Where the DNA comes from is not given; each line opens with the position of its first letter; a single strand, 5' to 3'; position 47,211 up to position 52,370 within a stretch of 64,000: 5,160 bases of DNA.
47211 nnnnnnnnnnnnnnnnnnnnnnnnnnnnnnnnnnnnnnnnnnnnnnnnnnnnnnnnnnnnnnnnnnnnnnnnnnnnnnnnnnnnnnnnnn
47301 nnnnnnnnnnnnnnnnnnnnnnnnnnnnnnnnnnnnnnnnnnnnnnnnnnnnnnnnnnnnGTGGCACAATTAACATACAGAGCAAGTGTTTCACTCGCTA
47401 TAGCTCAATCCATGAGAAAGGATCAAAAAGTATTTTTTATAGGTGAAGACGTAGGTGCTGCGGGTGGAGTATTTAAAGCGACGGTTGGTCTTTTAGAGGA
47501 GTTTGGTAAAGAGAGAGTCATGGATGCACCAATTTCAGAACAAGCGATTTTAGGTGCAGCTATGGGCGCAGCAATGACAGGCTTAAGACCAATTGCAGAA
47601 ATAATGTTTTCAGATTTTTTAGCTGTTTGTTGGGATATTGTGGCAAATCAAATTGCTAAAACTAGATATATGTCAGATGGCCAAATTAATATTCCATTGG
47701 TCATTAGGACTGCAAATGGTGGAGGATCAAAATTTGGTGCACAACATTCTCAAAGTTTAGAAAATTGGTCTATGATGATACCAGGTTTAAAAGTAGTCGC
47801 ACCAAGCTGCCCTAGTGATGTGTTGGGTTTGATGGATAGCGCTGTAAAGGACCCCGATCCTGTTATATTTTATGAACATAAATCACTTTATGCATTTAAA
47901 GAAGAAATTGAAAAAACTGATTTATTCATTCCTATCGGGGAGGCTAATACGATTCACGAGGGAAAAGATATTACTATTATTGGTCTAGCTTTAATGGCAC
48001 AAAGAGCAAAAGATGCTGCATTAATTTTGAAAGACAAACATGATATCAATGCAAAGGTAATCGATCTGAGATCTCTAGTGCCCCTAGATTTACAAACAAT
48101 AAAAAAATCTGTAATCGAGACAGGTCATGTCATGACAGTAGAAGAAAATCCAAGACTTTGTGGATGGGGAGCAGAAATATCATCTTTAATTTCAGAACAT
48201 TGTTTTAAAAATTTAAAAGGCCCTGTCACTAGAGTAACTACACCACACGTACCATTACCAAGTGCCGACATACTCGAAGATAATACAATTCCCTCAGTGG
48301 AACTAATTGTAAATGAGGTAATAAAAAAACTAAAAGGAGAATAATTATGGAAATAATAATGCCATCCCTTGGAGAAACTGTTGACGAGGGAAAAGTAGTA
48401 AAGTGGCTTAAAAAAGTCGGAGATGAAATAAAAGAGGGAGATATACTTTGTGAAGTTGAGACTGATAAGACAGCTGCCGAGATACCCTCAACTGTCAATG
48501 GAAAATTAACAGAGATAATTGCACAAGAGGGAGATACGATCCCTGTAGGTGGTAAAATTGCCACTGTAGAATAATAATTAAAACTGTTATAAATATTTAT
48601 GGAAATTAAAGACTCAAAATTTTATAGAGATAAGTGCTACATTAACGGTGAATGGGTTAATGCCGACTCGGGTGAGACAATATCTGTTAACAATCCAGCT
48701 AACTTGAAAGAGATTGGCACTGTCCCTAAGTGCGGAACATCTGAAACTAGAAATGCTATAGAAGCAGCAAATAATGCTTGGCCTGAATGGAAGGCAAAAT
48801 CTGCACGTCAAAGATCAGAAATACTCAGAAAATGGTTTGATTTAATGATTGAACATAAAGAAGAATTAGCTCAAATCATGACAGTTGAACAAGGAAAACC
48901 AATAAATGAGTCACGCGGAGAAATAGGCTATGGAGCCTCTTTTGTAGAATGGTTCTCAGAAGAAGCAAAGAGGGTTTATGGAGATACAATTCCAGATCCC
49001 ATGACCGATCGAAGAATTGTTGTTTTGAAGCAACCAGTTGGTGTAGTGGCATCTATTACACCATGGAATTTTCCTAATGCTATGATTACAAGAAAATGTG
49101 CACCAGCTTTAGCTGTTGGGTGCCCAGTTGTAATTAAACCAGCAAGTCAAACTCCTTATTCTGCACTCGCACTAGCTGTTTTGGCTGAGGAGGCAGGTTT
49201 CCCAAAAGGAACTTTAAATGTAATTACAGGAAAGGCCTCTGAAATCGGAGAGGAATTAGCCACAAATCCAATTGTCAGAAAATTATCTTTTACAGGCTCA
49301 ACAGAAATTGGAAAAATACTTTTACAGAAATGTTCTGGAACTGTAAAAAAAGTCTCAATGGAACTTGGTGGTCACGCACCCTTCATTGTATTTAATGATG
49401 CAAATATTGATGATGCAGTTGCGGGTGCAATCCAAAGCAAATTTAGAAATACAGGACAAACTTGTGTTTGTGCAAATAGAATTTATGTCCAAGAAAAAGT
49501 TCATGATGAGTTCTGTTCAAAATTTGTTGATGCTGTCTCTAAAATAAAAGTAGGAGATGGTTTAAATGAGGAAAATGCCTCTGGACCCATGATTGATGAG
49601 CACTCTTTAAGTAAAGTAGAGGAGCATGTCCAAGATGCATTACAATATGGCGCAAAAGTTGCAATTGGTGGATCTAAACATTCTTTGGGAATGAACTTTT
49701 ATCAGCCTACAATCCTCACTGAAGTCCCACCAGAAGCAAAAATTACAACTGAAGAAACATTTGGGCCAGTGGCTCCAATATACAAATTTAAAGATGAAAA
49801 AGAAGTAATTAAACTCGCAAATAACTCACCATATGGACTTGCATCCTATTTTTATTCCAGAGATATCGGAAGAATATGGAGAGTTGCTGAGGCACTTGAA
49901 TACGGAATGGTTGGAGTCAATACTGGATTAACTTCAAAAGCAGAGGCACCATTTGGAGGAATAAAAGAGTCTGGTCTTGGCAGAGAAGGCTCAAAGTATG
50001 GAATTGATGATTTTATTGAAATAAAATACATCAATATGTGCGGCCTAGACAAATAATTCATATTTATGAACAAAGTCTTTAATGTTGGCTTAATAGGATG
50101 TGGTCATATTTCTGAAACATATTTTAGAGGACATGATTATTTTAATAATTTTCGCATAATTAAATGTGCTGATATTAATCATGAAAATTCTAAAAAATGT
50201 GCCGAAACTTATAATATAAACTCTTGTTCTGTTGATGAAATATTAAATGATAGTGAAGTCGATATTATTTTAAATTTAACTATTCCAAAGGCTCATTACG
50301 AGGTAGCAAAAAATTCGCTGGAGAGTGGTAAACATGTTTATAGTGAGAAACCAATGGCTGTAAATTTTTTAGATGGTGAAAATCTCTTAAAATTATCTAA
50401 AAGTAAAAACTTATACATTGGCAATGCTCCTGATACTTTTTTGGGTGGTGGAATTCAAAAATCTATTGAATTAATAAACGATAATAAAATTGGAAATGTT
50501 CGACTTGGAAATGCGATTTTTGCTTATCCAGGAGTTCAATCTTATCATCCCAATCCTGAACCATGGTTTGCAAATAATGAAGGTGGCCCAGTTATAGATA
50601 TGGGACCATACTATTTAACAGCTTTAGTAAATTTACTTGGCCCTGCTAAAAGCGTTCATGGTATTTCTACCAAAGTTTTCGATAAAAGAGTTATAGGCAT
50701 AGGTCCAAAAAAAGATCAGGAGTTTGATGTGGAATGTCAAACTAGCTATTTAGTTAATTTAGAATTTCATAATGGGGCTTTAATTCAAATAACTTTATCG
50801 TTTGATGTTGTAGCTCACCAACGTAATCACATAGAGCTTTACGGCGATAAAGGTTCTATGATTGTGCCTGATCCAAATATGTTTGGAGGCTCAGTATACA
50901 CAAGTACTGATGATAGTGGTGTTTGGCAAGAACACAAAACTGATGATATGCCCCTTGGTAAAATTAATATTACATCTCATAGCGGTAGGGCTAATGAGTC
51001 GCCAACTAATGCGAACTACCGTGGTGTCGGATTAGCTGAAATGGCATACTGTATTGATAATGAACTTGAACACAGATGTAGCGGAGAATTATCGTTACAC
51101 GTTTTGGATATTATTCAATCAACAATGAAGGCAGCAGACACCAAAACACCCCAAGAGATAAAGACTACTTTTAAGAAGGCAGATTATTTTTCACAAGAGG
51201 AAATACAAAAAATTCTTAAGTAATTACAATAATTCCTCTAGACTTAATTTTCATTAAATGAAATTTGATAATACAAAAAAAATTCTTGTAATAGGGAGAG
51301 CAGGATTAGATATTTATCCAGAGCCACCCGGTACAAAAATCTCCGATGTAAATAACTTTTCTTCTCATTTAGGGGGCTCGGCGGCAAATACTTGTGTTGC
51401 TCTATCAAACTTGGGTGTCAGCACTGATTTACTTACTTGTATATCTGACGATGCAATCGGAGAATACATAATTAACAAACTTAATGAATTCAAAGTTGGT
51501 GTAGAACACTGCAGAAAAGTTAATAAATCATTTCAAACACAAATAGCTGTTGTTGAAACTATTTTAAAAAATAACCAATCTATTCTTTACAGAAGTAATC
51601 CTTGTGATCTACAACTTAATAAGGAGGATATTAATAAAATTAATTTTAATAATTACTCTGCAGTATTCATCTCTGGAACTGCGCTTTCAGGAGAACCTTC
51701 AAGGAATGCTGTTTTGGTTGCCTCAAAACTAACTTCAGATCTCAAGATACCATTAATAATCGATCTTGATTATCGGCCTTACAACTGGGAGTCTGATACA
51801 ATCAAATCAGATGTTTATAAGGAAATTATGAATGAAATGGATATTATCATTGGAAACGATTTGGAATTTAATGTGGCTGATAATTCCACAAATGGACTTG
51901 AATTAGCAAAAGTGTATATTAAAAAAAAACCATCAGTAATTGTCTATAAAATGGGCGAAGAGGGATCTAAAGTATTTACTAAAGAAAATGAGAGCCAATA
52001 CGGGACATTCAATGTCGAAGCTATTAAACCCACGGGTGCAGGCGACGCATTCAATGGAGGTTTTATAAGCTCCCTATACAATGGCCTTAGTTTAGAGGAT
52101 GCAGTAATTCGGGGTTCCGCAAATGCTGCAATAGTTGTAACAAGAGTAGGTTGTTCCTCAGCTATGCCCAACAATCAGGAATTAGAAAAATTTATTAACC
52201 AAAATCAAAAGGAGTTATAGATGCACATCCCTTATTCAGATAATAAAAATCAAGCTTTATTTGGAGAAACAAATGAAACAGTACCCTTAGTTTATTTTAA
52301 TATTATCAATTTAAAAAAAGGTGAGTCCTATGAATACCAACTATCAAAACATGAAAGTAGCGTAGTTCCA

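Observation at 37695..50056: Candidate undescribed catabolic system: wHTH-SBP regulator + ABC importer + SDR + atypical M24 hydrolase + E2-less TPP dehydrogenase + ALDH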

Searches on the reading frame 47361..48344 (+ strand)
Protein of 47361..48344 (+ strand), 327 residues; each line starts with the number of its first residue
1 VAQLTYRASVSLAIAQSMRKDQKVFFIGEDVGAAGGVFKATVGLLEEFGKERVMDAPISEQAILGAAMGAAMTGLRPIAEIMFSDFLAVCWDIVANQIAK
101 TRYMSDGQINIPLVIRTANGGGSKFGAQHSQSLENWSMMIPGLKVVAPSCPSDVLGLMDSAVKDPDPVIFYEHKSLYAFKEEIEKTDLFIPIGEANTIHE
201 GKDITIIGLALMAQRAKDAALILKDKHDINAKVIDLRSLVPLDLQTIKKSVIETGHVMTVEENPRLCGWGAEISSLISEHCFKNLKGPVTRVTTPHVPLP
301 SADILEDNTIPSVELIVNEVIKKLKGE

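Call 4: search_protein_families(library=pfam, proteins=[window:47361-48344:+])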
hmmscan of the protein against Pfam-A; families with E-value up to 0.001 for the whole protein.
window:47361-48344:+ (327 aa): 2 families
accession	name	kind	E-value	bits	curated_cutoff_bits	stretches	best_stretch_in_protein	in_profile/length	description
PF02779.29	Transket_pyr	-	2.1e-42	145.1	27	1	3-178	2-173/174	Transketolase, pyrimidine binding domain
PF02780.25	Transketolase_C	-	6.8e-33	113.7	25.9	1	193-314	1-122/124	Transketolase, C-terminal domain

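Call 5: search_protein_families(library=ncbifam, proteins=[window:47361-48344:+], max_evalue=0.00001)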
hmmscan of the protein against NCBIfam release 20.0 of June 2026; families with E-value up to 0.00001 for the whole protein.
window:47361-48344:+ (327 aa): 7 families
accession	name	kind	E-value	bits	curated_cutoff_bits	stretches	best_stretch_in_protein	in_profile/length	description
NF006667.0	PRK09212.1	subfamily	1.4e-103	346.3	321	1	1-322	1-321/327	pyruvate dehydrogenase complex E1 component subunit beta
NF008854.0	PRK11892.1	equivalog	1.2e-93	314.3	454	1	1-321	139-459/464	pyruvate dehydrogenase complex E1 component subunit beta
TIGR00204.1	dxs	equivalog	1.1e-19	70.5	465.95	1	4-295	310-584/616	1-deoxy-D-xylulose-5-phosphate synthase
NF008968.0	PRK12315.1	subfamily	1.6e-19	69.6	510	1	13-323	288-580/582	1-deoxy-D-xylulose-5-phosphate synthase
NF004559.0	PRK05899.2-5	equivalog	3.1e-16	58.7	488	1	50-310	359-611/627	transketolase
NF003933.0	PRK05444.2-2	equivalog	2.6e-12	46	395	1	46-286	331-565/606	1-deoxy-D-xylulose-5-phosphate synthase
NF004556.0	PRK05899.2-2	equivalog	2.3e-07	29.5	575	1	192-282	510-598/639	transketolase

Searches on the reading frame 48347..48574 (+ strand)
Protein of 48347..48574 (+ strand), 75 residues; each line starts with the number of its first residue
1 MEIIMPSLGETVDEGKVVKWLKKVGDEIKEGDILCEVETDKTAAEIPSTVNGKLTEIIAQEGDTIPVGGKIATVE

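Call 7: search_protein_families(library=pfam, proteins=[window:48347-48574:+])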
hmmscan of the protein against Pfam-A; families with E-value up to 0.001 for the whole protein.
window:48347-48574:+ (75 aa): 3 families
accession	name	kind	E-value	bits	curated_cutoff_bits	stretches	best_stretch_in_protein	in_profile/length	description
PF00364.28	Biotin_lipoyl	-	4.9e-23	81.2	22.1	1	2-73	2-72/73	Biotin-requiring enzyme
PF13533.13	Biotin_lipoyl_2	-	5.4e-06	26.5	29.8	0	15-36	9-30/32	Biotin-lipoyl like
PF01597.25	GCV_H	-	6.1e-06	26.6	22.2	1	20-57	37-74/122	Glycine cleavage H-protein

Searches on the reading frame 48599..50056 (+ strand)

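Call 4: search_protein_families(library=pfam, proteins=[window:48599-50056:+])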
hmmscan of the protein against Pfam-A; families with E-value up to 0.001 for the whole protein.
window:48599-50056:+ (485 aa): 1 family
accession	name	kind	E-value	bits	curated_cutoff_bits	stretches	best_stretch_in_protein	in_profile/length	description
PF00171.27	Aldedh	-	2.3e-171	570.8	23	1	19-478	1-461/461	Aldehyde dehydrogenase family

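Call 5: search_protein_families(library=ncbifam, proteins=[window:48599-50056:+], max_evalue=0.00001)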
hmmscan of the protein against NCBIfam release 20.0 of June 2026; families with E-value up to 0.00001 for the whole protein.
window:48599-50056:+ (485 aa): 43 families (the best 25 are shown)
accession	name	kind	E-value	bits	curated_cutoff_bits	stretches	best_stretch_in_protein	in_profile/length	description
NF008415.0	PRK11241.1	equivalog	1.5e-234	779.1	828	1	1-480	1-480/482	NADP-dependent succinate-semialdehyde dehydrogenase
TIGR01780.1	SSADH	subfamily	1.8e-219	729.2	646.35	1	30-476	1-448/448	succinate-semialdehyde dehydrogenase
TIGR01804.1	BADH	equivalog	2.7e-132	441.6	668.6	1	14-476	1-467/467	betaine-aldehyde dehydrogenase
NF040648.1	lactal_redase_Meth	equivalog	4.3e-129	431.5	650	1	14-479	2-461/463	lactaldehyde dehydrogenase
NF010000.0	PRK13473.1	subfamily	6.3e-129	430.7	615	1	11-479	3-471/475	aminobutyraldehyde dehydrogenase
NF006916.0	PRK09407.1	equivalog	3e-122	408.9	521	1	21-478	29-490/526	succinic semialdehyde dehydrogenase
TIGR02299.1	HpaE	equivalog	7.4e-122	407.4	638.35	1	13-480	3-476/488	5-carboxymethyl-2-hydroxymuconate semialdehyde dehydrogenase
NF007497.0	PRK10090.1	equivalog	1.5e-121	406.5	500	1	11-477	7-474/480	aldehyde dehydrogenase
NF009725.0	PRK13252.1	equivalog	6.2e-121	404.2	593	1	9-479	5-478/488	betaine-aldehyde dehydrogenase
NF040792.1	glyc_ald_dh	equivalog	2.5e-116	389.5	760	1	12-478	2-471/488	D-glyceraldehyde dehydrogenase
NF045735.1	PaDhStyDPseudo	equivalog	4.8e-116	388.3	850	1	10-479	2-480/483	phenylacetaldehyde dehydrogenase StyD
NF042993.1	AlphKGSA_gudD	equivalog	5.6e-112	374.9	770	1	13-478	6-478/481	alpha-ketoglutaric semialdehyde dehydrogenase GucD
NF052305.1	DioxValDhHalo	equivalog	3.4e-108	362.6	750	1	12-476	6-477/483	2,5-dioxovalerate dehydrogenase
TIGR03374.1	ABALDH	equivalog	9.9e-104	347.7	909.3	1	11-478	2-469/472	aminobutyraldehyde dehydrogenase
TIGR03216.1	OH_muco_semi_DH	equivalog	2.6e-103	346.2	693.25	1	13-478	3-477/481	2-hydroxymuconic semialdehyde dehydrogenase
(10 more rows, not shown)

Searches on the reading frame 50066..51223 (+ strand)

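Call 7: search_protein_families(library=pfam, proteins=[window:50066-51223:+])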
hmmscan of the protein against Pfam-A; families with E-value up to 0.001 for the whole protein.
window:50066-51223:+ (385 aa): 3 families
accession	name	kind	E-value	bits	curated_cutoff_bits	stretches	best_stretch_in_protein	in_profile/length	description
PF22725.1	GFO_IDH_MocA_C3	-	9.7e-20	71.3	27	1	132-265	3-123/124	GFO/IDH/MocA C-terminal domain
PF01408.29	GFO_IDH_MocA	-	1.4e-19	71.3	24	1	5-116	1-114/120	Oxidoreductase family, NAD-binding Rossmann fold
PF02894.22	GFO_IDH_MocA_C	-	1.5e-09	38.4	22.9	1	135-362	2-215/218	Oxidoreductase family, C-terminal alpha/beta domain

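Call 33: search_protein_families(library=ncbifam, proteins=[window:50066-51223:+], max_evalue=1e-15)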
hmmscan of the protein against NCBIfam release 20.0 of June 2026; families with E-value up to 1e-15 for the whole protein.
window:50066-51223:+ (385 aa): 1 family
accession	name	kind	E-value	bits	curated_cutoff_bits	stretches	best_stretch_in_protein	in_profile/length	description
TIGR04380.1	myo_inos_iolG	equivalog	3.7e-16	58.9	355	1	5-270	2-255/330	inositol 2-dehydrogenase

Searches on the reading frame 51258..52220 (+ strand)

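Call 8: search_protein_families(library=pfam, proteins=[window:51258-52220:+])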
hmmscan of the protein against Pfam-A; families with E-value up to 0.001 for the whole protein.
window:51258-52220:+ (320 aa): 1 family
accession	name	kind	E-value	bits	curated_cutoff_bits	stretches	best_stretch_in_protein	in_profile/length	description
PF00294.29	PfkB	-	1.1e-46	160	25.8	1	7-305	2-301/302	pfkB family carbohydrate kinase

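Call 33: search_protein_families(library=ncbifam, proteins=[window:51258-52220:+], max_evalue=1e-15)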
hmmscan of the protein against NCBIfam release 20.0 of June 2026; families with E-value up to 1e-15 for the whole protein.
window:51258-52220:+ (320 aa): 12 families
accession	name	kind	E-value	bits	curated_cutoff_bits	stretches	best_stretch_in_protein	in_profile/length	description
TIGR04382.1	myo_inos_iolC_N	equivalog_domain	1.1e-88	297.5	300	1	9-313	4-309/309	5-dehydro-2-deoxygluconokinase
NF047869.1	myo_kin_aldol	exception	2.2e-42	145.2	600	1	6-318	6-336/586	bifunctional 5-dehydro-2-deoxygluconokinase/5-dehydro-2-deoxyphosphogluconate aldolase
NF040938.1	KDG_KDGal_kin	equivalog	2.3e-38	132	400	1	27-314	18-304/305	bifunctional 2-dehydro-3-deoxygluconokinase/2-dehydro-3-deoxygalactonokinase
TIGR02152.1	D_ribokin_bact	equivalog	1.4e-32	113.2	299.65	1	31-310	27-297/298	ribokinase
NF006957.1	PRK09434.1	equivalog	2.6e-27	96.1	450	1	7-309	2-302/302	fructokinase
NF053626.1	RibKinHalex1628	equivalog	9.6e-27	94.2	330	1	18-314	19-292/293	ATP-dependent ribose-1-phosphate kinase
NF008353.0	PRK11142.1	equivalog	2.3e-26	93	341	1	19-316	21-306/307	ribokinase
NF041332.1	KDG_KDGal_kin_Halo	equivalog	3.4e-22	79.3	440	1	22-317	16-314/320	bifunctional 2-dehydro-3-deoxygluconokinase/2-dehydro-3-deoxygalactonokinase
NF049991.1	TagKinase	equivalog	6.1e-22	77.8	420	1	40-318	42-320/321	tagatose kinase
NF041633.1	trifunc_aldol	exception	1.1e-19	70.3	700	0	12-201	247-436/580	KHG/KDPG aldolase/sugar kinase fusion protein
NF041164.1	NucKinThplmales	equivalog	1.6e-18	67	450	1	28-314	27-291/295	nucleoside kinase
NF041134.1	R1P_kin_Thcocales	equivalog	3.7e-17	62.7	500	1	35-311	33-280/291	ADP-dependent ribose-1-phosphate kinase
